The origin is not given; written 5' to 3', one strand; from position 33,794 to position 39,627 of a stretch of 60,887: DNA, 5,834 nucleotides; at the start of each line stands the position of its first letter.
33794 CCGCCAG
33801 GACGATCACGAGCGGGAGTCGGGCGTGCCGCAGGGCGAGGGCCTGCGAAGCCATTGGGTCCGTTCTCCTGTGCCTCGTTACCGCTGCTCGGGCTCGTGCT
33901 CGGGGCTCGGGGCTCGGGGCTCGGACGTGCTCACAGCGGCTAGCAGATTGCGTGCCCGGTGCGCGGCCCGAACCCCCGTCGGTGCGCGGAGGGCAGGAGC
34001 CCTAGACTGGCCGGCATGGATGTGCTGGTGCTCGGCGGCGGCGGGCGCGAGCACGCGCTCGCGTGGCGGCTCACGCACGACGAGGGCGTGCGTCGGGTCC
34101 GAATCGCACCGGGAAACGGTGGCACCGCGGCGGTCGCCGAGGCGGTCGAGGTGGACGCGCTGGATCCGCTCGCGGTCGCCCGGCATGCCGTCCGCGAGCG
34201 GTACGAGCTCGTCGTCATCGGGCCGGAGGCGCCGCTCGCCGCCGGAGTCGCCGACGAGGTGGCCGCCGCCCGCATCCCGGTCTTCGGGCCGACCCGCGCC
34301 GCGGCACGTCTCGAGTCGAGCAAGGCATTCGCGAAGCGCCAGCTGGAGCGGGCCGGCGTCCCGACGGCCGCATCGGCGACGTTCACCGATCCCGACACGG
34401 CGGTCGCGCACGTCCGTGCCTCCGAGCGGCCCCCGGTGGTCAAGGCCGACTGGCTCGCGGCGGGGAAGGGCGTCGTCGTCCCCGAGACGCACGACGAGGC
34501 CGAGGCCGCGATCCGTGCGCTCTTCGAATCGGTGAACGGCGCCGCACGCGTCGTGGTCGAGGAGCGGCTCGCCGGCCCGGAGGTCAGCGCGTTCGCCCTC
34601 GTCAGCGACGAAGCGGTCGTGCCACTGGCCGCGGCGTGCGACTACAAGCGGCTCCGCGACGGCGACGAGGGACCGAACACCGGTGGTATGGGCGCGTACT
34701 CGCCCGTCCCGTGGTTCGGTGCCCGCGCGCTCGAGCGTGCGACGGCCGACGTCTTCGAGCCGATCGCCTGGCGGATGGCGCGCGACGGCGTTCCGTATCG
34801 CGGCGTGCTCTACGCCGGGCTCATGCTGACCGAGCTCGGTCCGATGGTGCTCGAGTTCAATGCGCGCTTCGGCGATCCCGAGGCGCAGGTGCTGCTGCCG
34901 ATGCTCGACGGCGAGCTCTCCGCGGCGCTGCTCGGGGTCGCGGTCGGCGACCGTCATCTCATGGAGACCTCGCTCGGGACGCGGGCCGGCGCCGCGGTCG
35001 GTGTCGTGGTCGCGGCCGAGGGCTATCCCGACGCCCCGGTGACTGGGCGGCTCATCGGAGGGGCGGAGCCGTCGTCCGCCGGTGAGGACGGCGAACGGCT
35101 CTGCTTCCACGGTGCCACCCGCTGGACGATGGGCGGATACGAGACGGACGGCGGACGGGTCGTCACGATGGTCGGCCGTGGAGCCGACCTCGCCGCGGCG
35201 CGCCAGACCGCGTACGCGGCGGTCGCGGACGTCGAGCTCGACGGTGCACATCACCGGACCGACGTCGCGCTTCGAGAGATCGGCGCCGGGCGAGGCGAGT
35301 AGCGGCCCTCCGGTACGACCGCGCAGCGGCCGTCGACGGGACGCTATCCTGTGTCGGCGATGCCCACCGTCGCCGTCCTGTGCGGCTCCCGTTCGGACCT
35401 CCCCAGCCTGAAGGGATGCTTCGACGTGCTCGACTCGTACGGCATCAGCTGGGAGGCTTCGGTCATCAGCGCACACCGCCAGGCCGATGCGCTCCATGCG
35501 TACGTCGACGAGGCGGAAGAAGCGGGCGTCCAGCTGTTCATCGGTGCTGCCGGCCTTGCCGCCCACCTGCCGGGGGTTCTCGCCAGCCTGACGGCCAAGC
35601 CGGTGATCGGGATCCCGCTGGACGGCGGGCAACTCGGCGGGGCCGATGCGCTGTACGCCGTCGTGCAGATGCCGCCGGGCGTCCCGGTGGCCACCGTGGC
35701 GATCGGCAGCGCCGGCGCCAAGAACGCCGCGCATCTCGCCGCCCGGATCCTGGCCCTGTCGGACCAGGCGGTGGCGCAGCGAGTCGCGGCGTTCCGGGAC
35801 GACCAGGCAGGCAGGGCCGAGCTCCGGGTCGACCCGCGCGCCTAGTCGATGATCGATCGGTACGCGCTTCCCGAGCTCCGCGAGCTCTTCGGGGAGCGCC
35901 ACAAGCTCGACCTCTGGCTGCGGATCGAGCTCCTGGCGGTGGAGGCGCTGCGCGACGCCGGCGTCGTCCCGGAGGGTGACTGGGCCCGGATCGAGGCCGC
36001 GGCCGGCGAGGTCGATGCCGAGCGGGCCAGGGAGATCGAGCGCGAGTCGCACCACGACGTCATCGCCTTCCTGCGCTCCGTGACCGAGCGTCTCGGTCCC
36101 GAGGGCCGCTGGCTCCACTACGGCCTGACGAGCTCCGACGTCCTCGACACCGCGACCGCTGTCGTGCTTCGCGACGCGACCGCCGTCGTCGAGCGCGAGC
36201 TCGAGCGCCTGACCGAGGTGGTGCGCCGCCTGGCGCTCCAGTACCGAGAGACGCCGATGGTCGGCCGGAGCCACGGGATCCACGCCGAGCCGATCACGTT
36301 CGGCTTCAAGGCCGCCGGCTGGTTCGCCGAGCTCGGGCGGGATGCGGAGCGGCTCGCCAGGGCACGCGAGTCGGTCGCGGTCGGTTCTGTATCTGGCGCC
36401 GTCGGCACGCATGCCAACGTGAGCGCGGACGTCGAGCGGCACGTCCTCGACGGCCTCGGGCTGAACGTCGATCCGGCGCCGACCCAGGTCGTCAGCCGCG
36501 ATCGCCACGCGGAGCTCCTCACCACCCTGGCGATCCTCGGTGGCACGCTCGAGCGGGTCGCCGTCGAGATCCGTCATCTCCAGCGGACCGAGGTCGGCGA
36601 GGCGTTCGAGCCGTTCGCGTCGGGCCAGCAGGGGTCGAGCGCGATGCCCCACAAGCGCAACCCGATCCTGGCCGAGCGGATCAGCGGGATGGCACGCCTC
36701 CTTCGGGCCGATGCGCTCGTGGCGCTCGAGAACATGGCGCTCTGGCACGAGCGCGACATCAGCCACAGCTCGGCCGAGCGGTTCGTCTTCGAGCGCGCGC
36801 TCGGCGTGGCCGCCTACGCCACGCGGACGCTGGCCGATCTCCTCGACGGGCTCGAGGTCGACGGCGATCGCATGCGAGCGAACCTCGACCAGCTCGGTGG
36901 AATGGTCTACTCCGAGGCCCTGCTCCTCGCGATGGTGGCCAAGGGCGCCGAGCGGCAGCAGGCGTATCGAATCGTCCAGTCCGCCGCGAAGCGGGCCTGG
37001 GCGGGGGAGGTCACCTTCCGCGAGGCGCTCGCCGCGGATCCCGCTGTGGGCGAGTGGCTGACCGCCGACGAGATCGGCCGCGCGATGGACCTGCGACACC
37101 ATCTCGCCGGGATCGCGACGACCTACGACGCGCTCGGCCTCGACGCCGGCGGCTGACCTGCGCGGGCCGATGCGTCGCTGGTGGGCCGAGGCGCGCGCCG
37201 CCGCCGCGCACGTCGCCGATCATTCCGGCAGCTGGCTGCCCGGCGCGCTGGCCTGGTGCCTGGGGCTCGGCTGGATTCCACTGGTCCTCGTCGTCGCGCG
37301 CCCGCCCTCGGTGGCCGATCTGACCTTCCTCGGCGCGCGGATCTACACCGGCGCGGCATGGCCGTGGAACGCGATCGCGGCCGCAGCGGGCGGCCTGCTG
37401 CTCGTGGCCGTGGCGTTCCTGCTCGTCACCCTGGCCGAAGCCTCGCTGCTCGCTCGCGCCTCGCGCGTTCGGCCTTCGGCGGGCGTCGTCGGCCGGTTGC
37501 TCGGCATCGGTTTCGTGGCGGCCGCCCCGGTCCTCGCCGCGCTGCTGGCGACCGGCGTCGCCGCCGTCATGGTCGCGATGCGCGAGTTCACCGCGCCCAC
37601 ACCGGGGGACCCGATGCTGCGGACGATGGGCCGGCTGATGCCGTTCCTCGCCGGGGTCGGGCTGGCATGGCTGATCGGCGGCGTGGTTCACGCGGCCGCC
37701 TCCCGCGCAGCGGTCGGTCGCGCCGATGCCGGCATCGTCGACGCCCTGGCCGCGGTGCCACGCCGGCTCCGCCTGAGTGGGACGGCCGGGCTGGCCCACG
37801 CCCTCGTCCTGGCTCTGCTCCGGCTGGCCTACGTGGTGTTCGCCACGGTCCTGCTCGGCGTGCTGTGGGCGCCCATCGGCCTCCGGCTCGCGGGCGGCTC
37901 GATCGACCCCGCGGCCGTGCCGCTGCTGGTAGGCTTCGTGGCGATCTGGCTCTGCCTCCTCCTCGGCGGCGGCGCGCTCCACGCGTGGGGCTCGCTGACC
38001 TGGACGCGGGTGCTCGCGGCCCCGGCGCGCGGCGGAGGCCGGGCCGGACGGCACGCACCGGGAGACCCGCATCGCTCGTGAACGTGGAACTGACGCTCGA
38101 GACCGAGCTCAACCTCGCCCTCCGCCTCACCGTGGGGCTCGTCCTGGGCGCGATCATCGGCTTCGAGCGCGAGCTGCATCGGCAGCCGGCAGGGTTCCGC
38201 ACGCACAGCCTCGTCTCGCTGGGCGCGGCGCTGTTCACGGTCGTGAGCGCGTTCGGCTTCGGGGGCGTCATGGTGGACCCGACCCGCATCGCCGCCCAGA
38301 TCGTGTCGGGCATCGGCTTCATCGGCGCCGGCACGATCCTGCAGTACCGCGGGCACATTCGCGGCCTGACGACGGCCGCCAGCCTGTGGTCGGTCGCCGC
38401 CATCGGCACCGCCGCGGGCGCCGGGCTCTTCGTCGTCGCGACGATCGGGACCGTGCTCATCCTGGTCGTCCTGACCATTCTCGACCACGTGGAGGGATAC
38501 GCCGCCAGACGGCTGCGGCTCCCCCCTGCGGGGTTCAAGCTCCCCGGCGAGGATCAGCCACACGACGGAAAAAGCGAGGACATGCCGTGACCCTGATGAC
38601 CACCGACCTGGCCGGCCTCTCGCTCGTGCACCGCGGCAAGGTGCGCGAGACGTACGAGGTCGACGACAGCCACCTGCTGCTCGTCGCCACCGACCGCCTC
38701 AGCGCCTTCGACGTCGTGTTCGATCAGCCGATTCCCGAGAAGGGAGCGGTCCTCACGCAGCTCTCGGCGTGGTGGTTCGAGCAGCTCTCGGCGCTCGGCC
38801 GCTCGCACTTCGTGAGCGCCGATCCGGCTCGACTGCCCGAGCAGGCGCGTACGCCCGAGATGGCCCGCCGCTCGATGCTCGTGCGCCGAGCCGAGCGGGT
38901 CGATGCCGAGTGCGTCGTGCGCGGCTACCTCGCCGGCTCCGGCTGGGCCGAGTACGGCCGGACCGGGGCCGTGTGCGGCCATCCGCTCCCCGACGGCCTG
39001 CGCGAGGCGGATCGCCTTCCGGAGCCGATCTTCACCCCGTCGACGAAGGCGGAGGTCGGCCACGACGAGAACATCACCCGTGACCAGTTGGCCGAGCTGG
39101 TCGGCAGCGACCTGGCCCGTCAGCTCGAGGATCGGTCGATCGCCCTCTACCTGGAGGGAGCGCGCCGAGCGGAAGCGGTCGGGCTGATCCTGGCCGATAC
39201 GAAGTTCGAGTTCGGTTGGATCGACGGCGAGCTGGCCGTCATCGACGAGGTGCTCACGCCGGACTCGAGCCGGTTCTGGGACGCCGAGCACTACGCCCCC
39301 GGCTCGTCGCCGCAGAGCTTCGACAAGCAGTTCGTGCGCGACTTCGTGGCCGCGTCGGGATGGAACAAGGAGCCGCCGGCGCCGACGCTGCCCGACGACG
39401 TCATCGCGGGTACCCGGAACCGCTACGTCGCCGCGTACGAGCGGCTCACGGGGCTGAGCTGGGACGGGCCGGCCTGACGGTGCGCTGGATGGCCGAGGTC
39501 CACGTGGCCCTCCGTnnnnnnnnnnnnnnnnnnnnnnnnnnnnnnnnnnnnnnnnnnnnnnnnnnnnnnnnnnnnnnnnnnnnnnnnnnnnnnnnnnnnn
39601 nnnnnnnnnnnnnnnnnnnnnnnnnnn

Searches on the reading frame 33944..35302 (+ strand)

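Call 71: search_protein_families(library=pfam, proteins=[window:33944-35302:+], max_evalue=0.00001)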
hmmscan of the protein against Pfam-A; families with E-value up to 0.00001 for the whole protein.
window:33944-35302:+ (452 aa): 3 families
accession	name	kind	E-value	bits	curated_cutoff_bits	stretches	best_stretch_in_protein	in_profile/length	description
PF01071.24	GARS_A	-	1.9e-64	217.5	27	1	125-314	1-194/194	Phosphoribosylglycinamide synthetase, ATP-grasp (A) domain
PF02844.21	GARS_N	-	2.9e-32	111.8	29.5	1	25-124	1-100/100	Phosphoribosylglycinamide synthetase, N domain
PF02843.22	GARS_C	-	2.7e-21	76.1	34.8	1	351-443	1-91/92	Phosphoribosylglycinamide synthetase, C domain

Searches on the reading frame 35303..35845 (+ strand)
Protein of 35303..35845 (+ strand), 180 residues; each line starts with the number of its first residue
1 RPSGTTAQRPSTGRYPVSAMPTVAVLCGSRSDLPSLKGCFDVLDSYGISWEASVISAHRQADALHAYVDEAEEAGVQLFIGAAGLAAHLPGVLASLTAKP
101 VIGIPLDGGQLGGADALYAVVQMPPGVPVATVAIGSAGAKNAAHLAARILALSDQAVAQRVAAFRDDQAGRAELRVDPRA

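Call 71: search_protein_families(library=pfam, proteins=[window:35303-35845:+], max_evalue=0.00001)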
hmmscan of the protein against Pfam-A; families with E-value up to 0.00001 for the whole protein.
window:35303-35845:+ (180 aa): 1 family
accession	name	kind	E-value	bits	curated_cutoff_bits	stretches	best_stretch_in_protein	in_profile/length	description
PF00731.26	AIRC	-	3.5e-53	179.6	30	1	23-168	2-145/148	AIR carboxylase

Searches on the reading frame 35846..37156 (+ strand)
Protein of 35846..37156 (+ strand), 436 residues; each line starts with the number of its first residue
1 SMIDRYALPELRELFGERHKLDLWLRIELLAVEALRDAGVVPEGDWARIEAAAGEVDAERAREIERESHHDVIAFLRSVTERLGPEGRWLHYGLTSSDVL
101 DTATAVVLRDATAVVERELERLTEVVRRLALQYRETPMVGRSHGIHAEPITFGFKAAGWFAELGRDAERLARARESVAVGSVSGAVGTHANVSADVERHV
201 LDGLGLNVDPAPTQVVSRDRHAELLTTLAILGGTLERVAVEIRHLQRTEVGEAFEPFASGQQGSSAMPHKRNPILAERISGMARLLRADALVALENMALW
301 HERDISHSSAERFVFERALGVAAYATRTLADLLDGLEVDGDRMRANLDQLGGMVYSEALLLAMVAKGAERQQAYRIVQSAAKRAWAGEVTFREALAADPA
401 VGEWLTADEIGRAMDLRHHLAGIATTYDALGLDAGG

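Call 71: search_protein_families(library=pfam, proteins=[window:35846-37156:+], max_evalue=0.00001)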
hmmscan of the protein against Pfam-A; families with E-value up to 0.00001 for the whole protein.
window:35846-37156:+ (436 aa): 2 families
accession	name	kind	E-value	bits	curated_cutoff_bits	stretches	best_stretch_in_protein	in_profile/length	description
PF00206.25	Lyase_1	-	7.4e-51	173.8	27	1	8-283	7-307/312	Lyase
PF10397.14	ADSL_C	-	1.3e-19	70.7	32.7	1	352-428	1-77/79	Adenylosuccinate lyase C-terminus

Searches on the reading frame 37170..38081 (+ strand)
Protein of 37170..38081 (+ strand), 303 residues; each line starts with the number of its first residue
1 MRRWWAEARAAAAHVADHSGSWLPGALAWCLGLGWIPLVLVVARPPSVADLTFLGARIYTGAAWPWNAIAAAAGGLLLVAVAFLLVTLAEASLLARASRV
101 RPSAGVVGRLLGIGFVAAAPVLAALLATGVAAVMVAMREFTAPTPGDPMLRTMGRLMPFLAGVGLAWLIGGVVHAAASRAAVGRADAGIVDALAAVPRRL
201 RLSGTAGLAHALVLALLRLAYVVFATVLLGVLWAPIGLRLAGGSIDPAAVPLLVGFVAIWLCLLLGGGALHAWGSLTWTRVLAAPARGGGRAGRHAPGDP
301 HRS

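Call 38: search_protein_families(library=pfam, proteins=[window:37170-38081:+], max_evalue=0.01)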
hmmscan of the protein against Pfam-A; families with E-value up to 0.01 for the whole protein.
window:37170-38081:+ (303 aa): 0 families
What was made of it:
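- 37170..38081 (+): Orphan multi-pass membrane protein 'unk303', between purB and the MgtC-like gene. It is a constant neighbour of the ORF1 family. No Pfam hit (call 38).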

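Call 45: search_protein_families(library=padloc, proteins=[window:37170-38081:+], max_evalue=0.01)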
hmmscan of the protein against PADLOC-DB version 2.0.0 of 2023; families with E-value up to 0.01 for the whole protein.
window:37170-38081:+ (303 aa): 0 families

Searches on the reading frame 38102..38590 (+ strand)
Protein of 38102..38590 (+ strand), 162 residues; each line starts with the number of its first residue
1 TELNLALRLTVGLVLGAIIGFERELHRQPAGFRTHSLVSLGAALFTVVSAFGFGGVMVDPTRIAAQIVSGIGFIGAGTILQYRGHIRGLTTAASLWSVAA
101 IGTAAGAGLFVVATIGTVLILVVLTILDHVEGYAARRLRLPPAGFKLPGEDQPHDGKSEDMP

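Call 38: search_protein_families(library=pfam, proteins=[window:38102-38590:+], max_evalue=0.01)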
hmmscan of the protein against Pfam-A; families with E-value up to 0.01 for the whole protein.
window:38102-38590:+ (162 aa): 1 family
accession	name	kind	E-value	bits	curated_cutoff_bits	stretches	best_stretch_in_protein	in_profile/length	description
PF02308.21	MgtC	-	4.8e-40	137.1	31.4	1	9-131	1-119/121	MgtC family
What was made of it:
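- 38078..38590 (+): MgtC-family membrane protein (short form). Its start is GTG 38078, overlapping the unk303 stop as GTGA, or GTG 38084. Pfam MgtC, E 4.8e-40 (call 38).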

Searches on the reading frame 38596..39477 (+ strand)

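Call 8: search_protein_families(library=pfam, proteins=[window:38596-39477:+], max_evalue=0.1)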
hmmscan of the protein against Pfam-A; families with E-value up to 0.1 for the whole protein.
window:38596-39477:+ (293 aa): 1 family
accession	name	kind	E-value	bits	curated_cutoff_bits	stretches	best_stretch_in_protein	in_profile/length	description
PF01259.24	SAICAR_synt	-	1e-71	241.9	20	1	11-260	2-230/233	SAICAR synthetase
